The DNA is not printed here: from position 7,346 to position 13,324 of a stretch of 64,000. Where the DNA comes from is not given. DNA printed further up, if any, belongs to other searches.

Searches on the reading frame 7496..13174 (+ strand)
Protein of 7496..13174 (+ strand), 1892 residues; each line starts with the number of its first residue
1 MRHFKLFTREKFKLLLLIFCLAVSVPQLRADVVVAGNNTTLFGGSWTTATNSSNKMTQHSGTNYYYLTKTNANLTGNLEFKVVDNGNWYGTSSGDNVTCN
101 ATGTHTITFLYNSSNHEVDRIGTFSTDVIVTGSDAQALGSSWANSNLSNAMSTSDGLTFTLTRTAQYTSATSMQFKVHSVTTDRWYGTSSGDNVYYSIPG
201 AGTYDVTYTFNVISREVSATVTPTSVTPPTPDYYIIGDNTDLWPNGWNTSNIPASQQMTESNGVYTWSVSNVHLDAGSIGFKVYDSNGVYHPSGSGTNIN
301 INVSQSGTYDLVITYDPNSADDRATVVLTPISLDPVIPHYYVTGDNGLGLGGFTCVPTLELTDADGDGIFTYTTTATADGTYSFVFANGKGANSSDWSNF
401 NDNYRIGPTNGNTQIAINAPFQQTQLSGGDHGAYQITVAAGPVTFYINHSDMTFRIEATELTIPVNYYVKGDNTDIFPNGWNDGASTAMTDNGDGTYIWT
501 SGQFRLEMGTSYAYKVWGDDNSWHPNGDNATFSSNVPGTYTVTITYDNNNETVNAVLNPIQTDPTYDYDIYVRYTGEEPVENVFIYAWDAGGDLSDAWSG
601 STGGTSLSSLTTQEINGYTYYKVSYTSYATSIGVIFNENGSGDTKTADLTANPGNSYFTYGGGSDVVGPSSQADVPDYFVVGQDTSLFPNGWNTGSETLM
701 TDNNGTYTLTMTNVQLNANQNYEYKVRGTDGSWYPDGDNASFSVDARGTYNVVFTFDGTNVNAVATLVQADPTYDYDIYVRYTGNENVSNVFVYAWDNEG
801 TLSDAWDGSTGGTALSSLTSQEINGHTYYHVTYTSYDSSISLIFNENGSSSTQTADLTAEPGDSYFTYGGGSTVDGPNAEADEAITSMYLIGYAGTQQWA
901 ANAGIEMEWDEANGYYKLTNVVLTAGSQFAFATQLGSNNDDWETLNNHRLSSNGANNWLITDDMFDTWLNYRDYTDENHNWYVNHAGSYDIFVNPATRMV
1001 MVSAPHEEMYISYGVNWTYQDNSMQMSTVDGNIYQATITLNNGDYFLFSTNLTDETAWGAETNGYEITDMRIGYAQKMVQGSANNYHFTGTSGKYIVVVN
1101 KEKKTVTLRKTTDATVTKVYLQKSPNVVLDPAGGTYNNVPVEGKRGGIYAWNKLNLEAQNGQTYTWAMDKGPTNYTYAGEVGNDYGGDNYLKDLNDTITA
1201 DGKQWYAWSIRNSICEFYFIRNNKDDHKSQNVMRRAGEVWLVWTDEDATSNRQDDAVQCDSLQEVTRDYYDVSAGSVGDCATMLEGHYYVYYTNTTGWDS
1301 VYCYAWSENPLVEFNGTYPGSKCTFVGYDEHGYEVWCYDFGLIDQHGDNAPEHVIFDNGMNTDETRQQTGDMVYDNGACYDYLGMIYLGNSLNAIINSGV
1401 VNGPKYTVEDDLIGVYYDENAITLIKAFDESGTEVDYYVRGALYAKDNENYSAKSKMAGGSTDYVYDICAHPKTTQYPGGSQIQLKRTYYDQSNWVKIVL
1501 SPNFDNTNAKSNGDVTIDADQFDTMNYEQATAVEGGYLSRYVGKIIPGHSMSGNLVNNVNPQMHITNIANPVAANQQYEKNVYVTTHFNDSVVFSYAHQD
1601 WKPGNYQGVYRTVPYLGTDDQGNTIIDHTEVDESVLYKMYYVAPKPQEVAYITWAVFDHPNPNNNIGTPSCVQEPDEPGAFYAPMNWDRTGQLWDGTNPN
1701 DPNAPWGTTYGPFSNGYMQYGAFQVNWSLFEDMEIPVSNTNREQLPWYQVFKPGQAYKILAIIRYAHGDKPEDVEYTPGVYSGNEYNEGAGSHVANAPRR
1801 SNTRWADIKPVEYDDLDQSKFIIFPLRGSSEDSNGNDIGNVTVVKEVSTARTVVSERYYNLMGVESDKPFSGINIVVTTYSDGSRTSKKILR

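Call 6: search_protein_families(library=pfam, proteins=[window:7496-13174:+], max_evalue=0.01)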
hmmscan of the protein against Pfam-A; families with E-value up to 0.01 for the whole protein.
window:7496-13174:+ (1892 aa): 4 families
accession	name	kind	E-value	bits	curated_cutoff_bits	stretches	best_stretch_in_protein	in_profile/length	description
PF22058.2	X25_BaPul_like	-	4.6e-11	43.1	27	2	32-118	2-87/87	Pullulanase X25 domain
PF16738.10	CBM26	-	5.3e-10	39.8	28.1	2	1290-1363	1-63/70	Starch-binding module 26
PF07495.19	Y_Y_Y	-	1.3e-06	28.7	26.6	1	510-552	8-52/65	Y_Y_Y domain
PF24527.1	Ig-like_Pom152_9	-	0.0004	21.1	27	0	191-222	15-46/80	Nucleoporin pom152-like, ninth immunoglobulin-like domain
